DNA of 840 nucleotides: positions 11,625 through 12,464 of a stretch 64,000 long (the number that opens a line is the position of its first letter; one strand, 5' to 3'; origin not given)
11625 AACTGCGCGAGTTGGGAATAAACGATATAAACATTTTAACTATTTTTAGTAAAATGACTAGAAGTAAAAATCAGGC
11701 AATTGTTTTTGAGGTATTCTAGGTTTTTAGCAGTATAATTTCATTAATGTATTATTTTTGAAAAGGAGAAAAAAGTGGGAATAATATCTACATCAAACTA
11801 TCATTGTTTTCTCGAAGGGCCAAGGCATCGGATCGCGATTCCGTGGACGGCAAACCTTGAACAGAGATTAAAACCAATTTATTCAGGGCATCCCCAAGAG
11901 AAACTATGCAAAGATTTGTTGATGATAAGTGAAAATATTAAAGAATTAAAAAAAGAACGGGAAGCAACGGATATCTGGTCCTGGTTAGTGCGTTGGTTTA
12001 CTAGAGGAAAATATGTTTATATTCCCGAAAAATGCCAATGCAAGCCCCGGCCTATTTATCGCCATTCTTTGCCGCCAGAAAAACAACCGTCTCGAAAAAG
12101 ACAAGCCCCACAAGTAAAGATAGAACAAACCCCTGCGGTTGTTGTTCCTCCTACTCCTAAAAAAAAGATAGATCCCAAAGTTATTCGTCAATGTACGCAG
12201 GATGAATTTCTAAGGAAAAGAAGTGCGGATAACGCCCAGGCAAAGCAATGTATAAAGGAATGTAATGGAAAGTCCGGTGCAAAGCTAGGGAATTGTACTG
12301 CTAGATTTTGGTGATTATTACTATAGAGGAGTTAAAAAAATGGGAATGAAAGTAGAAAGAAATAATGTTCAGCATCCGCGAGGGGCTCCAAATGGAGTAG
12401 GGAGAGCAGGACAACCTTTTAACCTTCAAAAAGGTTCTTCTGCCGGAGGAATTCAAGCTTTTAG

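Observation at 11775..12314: Paralogous ~90-aa Cys/Trp-motif domain shared by two small proteins of the cluster, with the P-linker on opposite sides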

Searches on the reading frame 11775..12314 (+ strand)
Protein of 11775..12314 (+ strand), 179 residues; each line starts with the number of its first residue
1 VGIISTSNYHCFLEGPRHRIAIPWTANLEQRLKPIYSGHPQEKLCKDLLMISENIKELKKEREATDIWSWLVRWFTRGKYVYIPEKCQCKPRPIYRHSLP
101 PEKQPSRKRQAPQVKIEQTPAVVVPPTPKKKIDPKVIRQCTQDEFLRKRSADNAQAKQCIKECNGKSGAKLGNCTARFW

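Call 5: search_protein_families(library=pfam, proteins=[window:11775-12314:+], max_evalue=0.1)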
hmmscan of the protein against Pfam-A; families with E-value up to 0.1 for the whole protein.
window:11775-12314:+ (179 aa): 0 families

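Call 6: search_protein_families(library=ncbifam, proteins=[window:11775-12314:+], max_evalue=1)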
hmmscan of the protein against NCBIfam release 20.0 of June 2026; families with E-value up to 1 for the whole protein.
window:11775-12314:+ (179 aa): 0 families

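Call 42: search_protein_families(library=padloc, proteins=[window:11775-12314:+], max_evalue=0.01)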
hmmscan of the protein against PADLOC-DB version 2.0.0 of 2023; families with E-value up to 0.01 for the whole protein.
window:11775-12314:+ (179 aa): 0 families

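Call 64: search_protein_families(library=phrogs, proteins=[window:11775-12314:+], max_evalue=1)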
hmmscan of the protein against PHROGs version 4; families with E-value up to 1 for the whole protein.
window:11775-12314:+ (179 aa): 1 family
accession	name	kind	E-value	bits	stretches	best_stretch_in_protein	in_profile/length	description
phrog_14822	-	unknown function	0.035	15.2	1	50-112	1-62/77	-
